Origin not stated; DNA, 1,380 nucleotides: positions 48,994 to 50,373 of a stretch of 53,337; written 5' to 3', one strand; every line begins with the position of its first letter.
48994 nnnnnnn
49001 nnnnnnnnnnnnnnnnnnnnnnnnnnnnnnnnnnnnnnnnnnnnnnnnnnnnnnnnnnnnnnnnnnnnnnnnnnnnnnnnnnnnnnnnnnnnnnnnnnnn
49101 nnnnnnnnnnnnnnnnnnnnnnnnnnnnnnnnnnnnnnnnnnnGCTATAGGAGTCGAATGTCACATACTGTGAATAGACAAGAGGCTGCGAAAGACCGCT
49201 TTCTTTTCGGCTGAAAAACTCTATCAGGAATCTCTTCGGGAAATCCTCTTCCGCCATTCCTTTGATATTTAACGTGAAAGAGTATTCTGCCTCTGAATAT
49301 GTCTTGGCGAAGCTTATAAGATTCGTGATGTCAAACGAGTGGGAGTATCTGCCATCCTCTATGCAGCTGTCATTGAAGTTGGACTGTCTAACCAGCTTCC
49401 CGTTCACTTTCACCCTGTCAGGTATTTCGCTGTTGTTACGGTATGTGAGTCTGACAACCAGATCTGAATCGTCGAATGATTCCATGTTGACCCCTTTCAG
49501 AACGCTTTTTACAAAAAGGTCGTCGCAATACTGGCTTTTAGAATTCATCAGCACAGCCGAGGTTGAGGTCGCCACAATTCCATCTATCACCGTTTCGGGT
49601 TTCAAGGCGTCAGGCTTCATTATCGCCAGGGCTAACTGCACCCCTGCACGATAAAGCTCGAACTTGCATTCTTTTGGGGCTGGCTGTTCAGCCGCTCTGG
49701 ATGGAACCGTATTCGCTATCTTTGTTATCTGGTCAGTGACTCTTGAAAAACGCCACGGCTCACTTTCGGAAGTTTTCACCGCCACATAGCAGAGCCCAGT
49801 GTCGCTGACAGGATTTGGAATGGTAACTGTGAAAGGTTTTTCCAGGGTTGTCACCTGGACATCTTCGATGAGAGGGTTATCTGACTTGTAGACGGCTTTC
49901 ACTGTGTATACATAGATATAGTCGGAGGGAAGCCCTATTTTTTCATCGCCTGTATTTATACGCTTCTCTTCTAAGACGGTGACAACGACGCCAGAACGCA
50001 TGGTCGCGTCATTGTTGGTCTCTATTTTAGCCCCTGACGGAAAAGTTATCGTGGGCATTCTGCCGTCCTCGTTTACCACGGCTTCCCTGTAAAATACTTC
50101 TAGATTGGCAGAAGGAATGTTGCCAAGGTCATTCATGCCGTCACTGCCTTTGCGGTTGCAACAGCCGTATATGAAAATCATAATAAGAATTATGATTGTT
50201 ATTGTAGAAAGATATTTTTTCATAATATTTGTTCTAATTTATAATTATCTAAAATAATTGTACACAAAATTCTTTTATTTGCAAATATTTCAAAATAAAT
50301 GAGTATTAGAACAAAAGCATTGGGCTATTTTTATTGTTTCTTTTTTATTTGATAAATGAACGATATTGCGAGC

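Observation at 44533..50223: Giant lectin-tipped surface protein: 11 Ig-like repeats, InlB-type B-repeats and a C-type lectin domain with an intact EPN/WND sugar-calcium site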

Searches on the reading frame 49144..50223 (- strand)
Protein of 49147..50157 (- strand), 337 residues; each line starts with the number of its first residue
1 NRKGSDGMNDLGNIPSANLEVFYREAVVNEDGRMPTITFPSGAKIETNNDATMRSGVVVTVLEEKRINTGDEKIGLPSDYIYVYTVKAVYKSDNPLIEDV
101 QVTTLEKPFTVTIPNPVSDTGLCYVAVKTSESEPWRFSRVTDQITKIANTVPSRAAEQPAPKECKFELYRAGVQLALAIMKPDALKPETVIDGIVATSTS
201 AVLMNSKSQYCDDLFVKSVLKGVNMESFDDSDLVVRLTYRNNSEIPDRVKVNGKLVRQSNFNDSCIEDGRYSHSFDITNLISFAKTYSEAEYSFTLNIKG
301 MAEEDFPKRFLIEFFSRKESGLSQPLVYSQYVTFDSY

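Call 13: search_protein_families(library=pfam, proteins=[window:49147-50157:-], max_evalue=1)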
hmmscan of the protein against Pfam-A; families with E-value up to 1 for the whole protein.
seq(337 aa): 1 family
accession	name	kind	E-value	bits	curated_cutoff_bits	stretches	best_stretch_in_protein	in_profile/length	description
PF21489.3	Fim1C-like_C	-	0.065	13.5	27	1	196-291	60-147/181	Fimbrium tip subunit Fim1C-like, C-terminal domain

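Call 23: find_related_loci(query=A1, collection=genome_contigs, flank=10000)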
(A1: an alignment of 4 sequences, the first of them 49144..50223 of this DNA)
Query A1 (360 aa) in genome_contigs; peptide patterns used: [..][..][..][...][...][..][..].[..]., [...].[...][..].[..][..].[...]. (x = any residue, [..] = any of these).
219 stretches matched a pattern, but none encodes a relative of the query by tblastn (E <= 1e-3).
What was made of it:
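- Tried and rejected: The genome_contigs scan with the N-terminal alignment found nothing among 185,579 species representatives (call 23).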

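Call 42: search_protein_representatives(alignment_id=A2)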
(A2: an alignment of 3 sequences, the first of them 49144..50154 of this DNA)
Query: 3 sequences, 349 profile positions. Proteins with E-value up to 0.001 (for the whole library): 150; up to 1e-10: 127; up to 1e-30: 62. The best 150 are listed.
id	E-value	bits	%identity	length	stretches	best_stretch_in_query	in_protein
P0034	8.3e-149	511.5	-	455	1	2-347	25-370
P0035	3.2e-143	493.2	-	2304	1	3-349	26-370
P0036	3.4e-111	387.9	-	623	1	2-335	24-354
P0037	3.0e-109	381.4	-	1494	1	3-347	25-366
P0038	1.2e-106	372.8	-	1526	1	2-348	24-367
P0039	2.8e-106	371.7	-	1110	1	11-345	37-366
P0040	2.4e-105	368.6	-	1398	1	11-345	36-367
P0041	4.2e-105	367.8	-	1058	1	8-347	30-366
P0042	4.4e-105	367.7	-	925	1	7-346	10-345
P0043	1.6e-104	365.9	-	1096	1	8-336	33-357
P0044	1.6e-103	362.6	-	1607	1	5-346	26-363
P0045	1.6e-100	352.7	-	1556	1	6-347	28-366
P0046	1.8e-100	352.5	-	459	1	5-346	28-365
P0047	8.9e-100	350.3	-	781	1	5-346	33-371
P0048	2.2e-98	345.7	-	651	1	4-347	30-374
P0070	1.5e-61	224.5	-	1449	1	6-320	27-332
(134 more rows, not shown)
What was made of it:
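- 49147..50160 (-): N-terminal base module (aa 22-359): all-beta, apparently two beta-sandwich lobes; undescribed family. 150 representatives at E<1e-3 and 62 at E<1e-30, nearly always starting at residue ~25-50 (call 42).
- The base module always sits directly after the signal peptide, in at least 150 clusters (call 42). The N-terminal module is the most conserved part of the family (call 42).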

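Call 44: predict_structure(alignment_id=A2)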
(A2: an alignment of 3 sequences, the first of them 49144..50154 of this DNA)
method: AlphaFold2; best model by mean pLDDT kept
length: 337 residues; sequences in the alignment: 3
mean_pLDDT: 50.9   pTM: 0.37
mean pLDDT of the five models: 50.9, 49.0, 43.7, 42.7, 42.7
residues with pLDDT >= 90: 0; 70-90: 10; 50-70: 197; < 50: 130
segments of 3 or more residues with pLDDT < 50: 1-18, 67-78, 102-105, 115-119, 131-133, 140-158, 166-171, 183-210, 257-266, 318-337
pLDDT, mean of each block of 10 residues (from residue 1): 27 41 62 67 62 53 51 40 61 57 54 52 56 50 26 35 51 56 41 29 41 57 63 66 58 53 48 66 60 63 57 55 37 33
secondary structure, 60 per line:
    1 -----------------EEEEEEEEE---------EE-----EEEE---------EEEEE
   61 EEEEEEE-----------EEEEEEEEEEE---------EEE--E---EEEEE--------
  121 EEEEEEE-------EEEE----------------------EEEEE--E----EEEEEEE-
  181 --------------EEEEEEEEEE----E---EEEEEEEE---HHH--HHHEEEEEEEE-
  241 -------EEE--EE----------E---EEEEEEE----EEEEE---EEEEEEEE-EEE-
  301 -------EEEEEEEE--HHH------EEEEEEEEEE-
elements in order: E18-26 E43-46 E56-67 E79-89 E99-101 E108-112 E121-127 E135-138 E161-165 E173-179 E195-204 E213-220 E232-239 E248-250 E269-275 E280-284 E288-295 E297-299 E308-315 E327-336
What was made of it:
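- Tried and rejected: First AlphaFold run of the N-terminal module with 3 sequences: pLDDT 51, discarded (call 44).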

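Call 49: search_protein_families(library=pfam, alignment_id=A5, max_evalue=0.001)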
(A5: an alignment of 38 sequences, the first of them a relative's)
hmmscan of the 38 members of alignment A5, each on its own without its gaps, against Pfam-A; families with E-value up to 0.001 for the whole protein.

A. member 1, P0035 (2304 aa): 1 family
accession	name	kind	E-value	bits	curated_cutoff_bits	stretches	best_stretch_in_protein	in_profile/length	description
PF13205.12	Big_5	-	2.1e-18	67.4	23.6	0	1193-1271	26-105/105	Bacterial Ig-like domain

B. families by the number of members that match (of 38 scanned): 14 families
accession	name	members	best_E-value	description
PF09479.16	Flg_new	30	4.3e-68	Listeria-Bacteroides repeat domain (List_Bact_rpt)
PF18998.6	Flg_new_2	29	3.9e-38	Divergent InlB B-repeat domain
PF03781.23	FGE-sulfatase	19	3e-68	Sulfatase-modifying factor enzyme 1-like domain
PF13205.12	Big_5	16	9.5e-36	Bacterial Ig-like domain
PF07581.17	Glug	10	9.9e-32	The GLUG motif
PF21624.2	vRNAP_plug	2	5.9e-07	Virion DNA-directed RNA polymerase, plug insertion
PF01200.24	Ribosomal_S28e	2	2.1e-06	Ribosomal protein S28e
PF05342.19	Peptidase_M26_N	2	4.3e-06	M26 IgA1-specific Metallo-endopeptidase N-terminal region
PF05887.16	Trypan_PARP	2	5.6e-06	Procyclic acidic repetitive protein (PARP)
PF10989.13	DUF2808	1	2.2e-07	Protein of unknown function (DUF2808)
PF24421.1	Ig_J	1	1.1e-06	Tip attachment protein J, Ig-like domain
PF00041.27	fn3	1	6.1e-06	Fibronectin type III domain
PF17964.7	Big_10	1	0.00015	Bacterial Ig domain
PF19403.5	SpaA_2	1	0.00017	Prealbumin-like fold domain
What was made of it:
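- Closest known: Surface lipoproteins with a C-terminal C-lectin-fold binding domain. Same: 19 of 38 members of this protein's own family carry that FGE-sulfatase-type tip (call 49).
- Tips vary among 38 full-length members: FGE-sulfatase 19, GLUG 10, Flg_new 30, Lectin_C 0 (call 49). The C-terminal position varies among members (FGE-sulfatase, GLUG, Lectin_C; call 49), as expected of a specificity-determining tip and not of an anchor. The order B-repeat then tip is the family norm (call 49).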

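Call 52: search_solved_structures(query=A4, max_evalue=1)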
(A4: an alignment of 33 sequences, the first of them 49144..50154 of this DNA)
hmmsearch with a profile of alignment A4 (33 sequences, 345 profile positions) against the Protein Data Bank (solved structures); distinct sequences matched with E-value up to 1: 0.
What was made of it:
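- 49147..50160 (-): No PDB sequence hit with a 33-sequence profile (call 52).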

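Call 54: find_encoding_contigs(protein=P0034, flank=10000, max_places=3)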
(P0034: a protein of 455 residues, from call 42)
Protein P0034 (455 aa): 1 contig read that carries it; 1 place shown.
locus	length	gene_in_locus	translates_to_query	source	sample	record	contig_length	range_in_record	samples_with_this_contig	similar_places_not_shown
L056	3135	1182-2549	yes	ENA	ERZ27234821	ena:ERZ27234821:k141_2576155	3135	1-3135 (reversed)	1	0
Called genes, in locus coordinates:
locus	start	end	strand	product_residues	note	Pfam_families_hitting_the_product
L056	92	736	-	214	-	PF06250:YhcG_C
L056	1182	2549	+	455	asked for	-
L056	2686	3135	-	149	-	?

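Call 55: find_encoding_contigs(protein=P0037, flank=10000, max_places=3)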
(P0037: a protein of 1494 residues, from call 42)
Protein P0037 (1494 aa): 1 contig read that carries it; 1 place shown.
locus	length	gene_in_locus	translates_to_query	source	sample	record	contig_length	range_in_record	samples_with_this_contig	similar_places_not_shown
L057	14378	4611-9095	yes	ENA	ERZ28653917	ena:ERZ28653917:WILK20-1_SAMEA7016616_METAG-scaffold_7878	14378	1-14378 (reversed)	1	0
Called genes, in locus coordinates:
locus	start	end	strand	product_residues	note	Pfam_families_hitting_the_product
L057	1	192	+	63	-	?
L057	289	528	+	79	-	-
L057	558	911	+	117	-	-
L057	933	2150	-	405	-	PF01370:Epimerase, PF14667:Polysacc_synt_C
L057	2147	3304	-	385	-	PF02350:Epimerase_2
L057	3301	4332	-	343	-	PF01073:3Beta_HSD, PF01370:Epimerase, PF02719:Polysacc_synt_2, PF04321:RmlD_sub_bind (weak), PF07993:NAD_binding_4, PF16363:GDP_Man_Dehyd, PF13460:NAD_binding_10, PF08485:Polysacc_syn_2C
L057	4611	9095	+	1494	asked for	PF13205:Big_5 (faint), PF18998:Flg_new_2 (weak), PF07581:Glug (faint)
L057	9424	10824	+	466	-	-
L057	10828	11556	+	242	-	-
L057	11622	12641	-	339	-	-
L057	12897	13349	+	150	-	PF09021:HutP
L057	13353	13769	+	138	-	PF03610:EIIA-man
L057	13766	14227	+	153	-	PF03830:PTSIIB_sorb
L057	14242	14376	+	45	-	?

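Call 62: predict_structure(alignment_id=A4)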
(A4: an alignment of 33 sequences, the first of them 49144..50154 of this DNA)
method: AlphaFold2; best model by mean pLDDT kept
length: 337 residues; sequences in the alignment: 33
mean_pLDDT: 86.8   pTM: 0.84
mean pLDDT of the five models: 86.8, 86.7, 85.9, 84.4, 83.5
residues with pLDDT >= 90: 206; 70-90: 97; 50-70: 18; < 50: 16
segments of 3 or more residues with pLDDT < 50: 1-15
pLDDT, mean of each block of 10 residues (from residue 1): 36 59 96 96 94 94 85 82 95 87 91 89 91 88 54 74 92 92 79 89 95 95 89 95 94 95 83 95 92 97 94 85 88 93
secondary structure, 60 per line:
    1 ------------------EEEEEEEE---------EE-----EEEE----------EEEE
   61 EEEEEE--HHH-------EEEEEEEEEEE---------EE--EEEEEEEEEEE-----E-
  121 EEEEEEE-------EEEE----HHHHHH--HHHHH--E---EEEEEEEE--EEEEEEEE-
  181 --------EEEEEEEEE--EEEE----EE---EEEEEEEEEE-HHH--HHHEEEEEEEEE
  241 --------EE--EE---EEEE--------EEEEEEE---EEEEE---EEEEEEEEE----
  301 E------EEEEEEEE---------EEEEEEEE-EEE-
elements in order: E19-26 E43-46 E57-66 E79-89 E103-113 E121-127 E135-138 H143-148 H151-155 E162-169 E172-179 E189-197 E200-203 E213-222 E232-240 E258-261 E270-276 E280-284 E288-296 E308-315 E325-332 E334-336
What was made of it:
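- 49147..50160 (-): AlphaFold2 model pLDDT 86.8, pTM 0.84 (call 62).
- On Internalin (InlB-type): The N-terminal model is all-beta sandwich (call 62).
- Tried and rejected: The rerun with 33 sequences was good (call 62).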

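Call 65: fold_search(model_id=the predicted structure, library=pdb)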
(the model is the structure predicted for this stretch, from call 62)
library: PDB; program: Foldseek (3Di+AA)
matches with E <= 10: 1463; with E <= 0.001: 20
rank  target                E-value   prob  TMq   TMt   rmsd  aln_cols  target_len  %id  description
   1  4igb_C                6.8e-07  0.99  0.20  0.17  20.9       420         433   10  Crystal structure of the N-terminal domain of the Streptococcus gordonii adhesin Sgo0707 (released 2013-06-05)
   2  4igb_A                4.7e-06  0.99  0.23  0.19  21.2       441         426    9  Crystal structure of the N-terminal domain of the Streptococcus gordonii adhesin Sgo0707 (released 2013-06-05)
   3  4igb_B                5.0e-06  0.98  0.21  0.17  21.9       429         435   10  Crystal structure of the N-terminal domain of the Streptococcus gordonii adhesin Sgo0707 (released 2013-06-05)
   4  8t2v_A                5.0e-05  0.91  0.21  0.10  32.5       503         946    6  Cryo-EM Structures of Full-length Integrin alphaIIbbeta3 in Native Lipids (released 2023-07-26)
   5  8a1a_A                2.1e-04  0.33  0.13  0.05  21.0       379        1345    9  Structure of a leucinostatin derivative determined by host lattice display : L1F11V1 construct (released 2022-12-07)
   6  5cfa_A                2.7e-04  0.72  0.18  0.18  19.6       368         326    9  Crystal structures of Bbp from Staphylococcus aureus with peptide ligand (released 2015-09-23)
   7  6qev_B                3.0e-04  0.41  0.13  0.05  20.5       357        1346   11  EngBF DARPin Fusion 4b B6 (released 2019-11-06)
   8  3is1                  3.9e-04  0.80  0.19  0.17  19.7       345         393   12  Crystal structure of functional region of UafA from Staphylococcus saprophyticus in C2 form at 2.45 angstrom resolution (released 2010-09-08)
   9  8xfg_A                3.9e-04  0.66  0.19  0.11  23.2       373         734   12  Cryo-EM structure of integrin ITGAV, ITGB3 and CYCLO (RGDFK) complex, conformation 1 (released 2024-12-18)
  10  4um8_C                3.9e-04  0.54  0.18  0.12  20.5       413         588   11  Crystal structure of alpha V beta 6 (released 2014-11-12)
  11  2zxq                  3.9e-04  0.41  0.14  0.06  19.4       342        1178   11  Crystal structure of endo-alpha-N-acetylgalactosaminidase from Bifidobacterium longum (EngBF) (released 2009-06-16)
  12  3f8u_B                4.3e-04  0.80  0.21  0.20  19.1       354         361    8  Tapasin/ERp57 heterodimer (released 2009-01-13)
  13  6qfk_A                4.8e-04  0.33  0.13  0.05  20.7       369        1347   10  EngBF DARPin Fusion 4b G10 (released 2019-11-06)
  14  5ffg_A                6.3e-04  0.54  0.19  0.13  19.7       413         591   10  Crystal structure of integrin alpha V beta 6 head (released 2017-01-25)
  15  5i82_A                7.0e-04  0.99  0.21  0.15   9.2       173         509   11  First Crystal Structure of E.coli Based Recombinant Diphtheria Toxin Mutant CRM197 (released 2016-03-02)
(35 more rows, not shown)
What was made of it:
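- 49147..50160 (-): Best fold matches are adhesin and integrin beta-sandwich pairs at TM about 0.2 (call 65).
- Its best fold hits are ligand-binding regions of Gram-positive adhesins such as Sgo0707, SdrE, Bbp and UafA (call 65). The fold matches have TM about 0.2 (call 65), so they say little.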

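Call 68: find_encoding_contigs(protein=P0070, flank=10000, max_places=2)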
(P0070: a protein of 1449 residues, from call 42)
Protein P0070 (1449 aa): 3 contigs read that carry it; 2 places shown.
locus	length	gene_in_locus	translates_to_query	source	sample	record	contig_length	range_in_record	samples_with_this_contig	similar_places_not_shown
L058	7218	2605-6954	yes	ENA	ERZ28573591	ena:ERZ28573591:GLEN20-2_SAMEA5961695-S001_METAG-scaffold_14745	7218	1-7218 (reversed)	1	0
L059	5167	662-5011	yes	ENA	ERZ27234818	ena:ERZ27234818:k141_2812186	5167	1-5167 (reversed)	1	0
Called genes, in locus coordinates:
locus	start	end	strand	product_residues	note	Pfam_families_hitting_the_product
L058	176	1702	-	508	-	-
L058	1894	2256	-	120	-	-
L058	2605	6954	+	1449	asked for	PF09479:Flg_new (weak), PF18998:Flg_new_2 (faint), PF09479:Flg_new (weak), PF03781:FGE-sulfatase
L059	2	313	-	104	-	?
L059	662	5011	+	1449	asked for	PF09479:Flg_new (weak), PF18998:Flg_new_2 (faint), PF09479:Flg_new (weak), PF03781:FGE-sulfatase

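Call 69: find_encoding_contigs(protein=P0045, flank=10000, max_places=2)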
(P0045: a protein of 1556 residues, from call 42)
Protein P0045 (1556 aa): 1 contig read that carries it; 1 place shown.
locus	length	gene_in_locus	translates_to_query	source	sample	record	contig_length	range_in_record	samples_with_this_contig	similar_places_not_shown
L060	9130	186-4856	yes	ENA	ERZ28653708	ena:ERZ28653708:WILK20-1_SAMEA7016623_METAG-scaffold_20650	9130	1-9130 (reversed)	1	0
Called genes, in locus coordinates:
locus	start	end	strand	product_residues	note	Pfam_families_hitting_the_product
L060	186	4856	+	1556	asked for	PF09479:Flg_new (weak), PF18998:Flg_new_2 (weak), PF09479:Flg_new (weak), PF03781:FGE-sulfatase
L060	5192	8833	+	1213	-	PF09479:Flg_new (weak), PF18998:Flg_new_2 (weak), PF03781:FGE-sulfatase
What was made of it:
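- Contigs of this family often end at or near these genes (calls 54, 68, 69).
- Tried and rejected: DGR status of FGE-tipped relatives: contigs L058-L060 end too close to the genes (calls 68, 69).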

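Call 73: fold_search(model_id=the predicted structure, library=viral)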
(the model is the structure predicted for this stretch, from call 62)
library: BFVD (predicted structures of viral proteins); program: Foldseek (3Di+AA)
matches with E <= 10: 917; with E <= 0.001: 3
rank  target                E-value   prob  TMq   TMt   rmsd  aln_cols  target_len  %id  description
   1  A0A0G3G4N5            3.8e-04  0.95  0.24  0.25  22.4       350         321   13  Interleukin-1-binding protein [Raccoon poxvirus]
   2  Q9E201                5.2e-04  0.84  0.21  0.14  22.3       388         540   10  Glycoprotein C [Cercopithecine herpesvirus 9 (strain DHV)]
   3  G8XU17                1.0e-03  0.75  0.20  0.20  20.6       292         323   11  Membrane protein UL148 [Simian cytomegalovirus (strain Colburn)]
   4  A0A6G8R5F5            1.4e-03  0.33  0.16  0.14  20.8       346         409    9  Tail fiber protein [Synechococcus phage S-N03]
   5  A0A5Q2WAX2            2.4e-03  0.87  0.25  0.27  17.4       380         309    9  (no name in the UniProt tables at hand)
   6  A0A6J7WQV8            2.6e-03  0.44  0.20  0.07  28.9       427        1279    9  Uncharacterized protein [uncultured Caudovirales phage]
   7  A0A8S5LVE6            2.8e-03  0.23  0.17  0.12  36.5       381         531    8  Uncharacterized protein [Siphoviridae sp. ctMsr1]
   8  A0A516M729            3.3e-03  0.13  0.12  0.10  31.1       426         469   10  (no name in the UniProt tables at hand)
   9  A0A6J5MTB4            3.4e-03  0.20  0.11  0.09  22.3       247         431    7  Uncharacterized protein [uncultured Caudovirales phage]
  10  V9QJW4                3.4e-03  0.07  0.10  0.06  34.3       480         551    8  (no name in the UniProt tables at hand)
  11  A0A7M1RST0            3.6e-03  0.30  0.19  0.07  23.8       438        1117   10  Phosphatase [uncultured phage cr7_1]
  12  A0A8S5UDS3            3.8e-03  0.20  0.14  0.15  24.3       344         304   11  Carbohydrate-binding protein [Siphoviridae sp. ctNLX12]
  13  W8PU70                4.5e-03  0.16  0.15  0.07  33.2       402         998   10  Envelopment polyprotein [Khurdun virus]
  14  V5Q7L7                5.9e-03  0.30  0.17  0.15  18.6       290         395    8  Tail fiber protein [Xylella phage Paz]
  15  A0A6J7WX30            5.9e-03  0.14  0.13  0.12  19.4       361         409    9  Uncharacterized protein [uncultured Caudovirales phage]
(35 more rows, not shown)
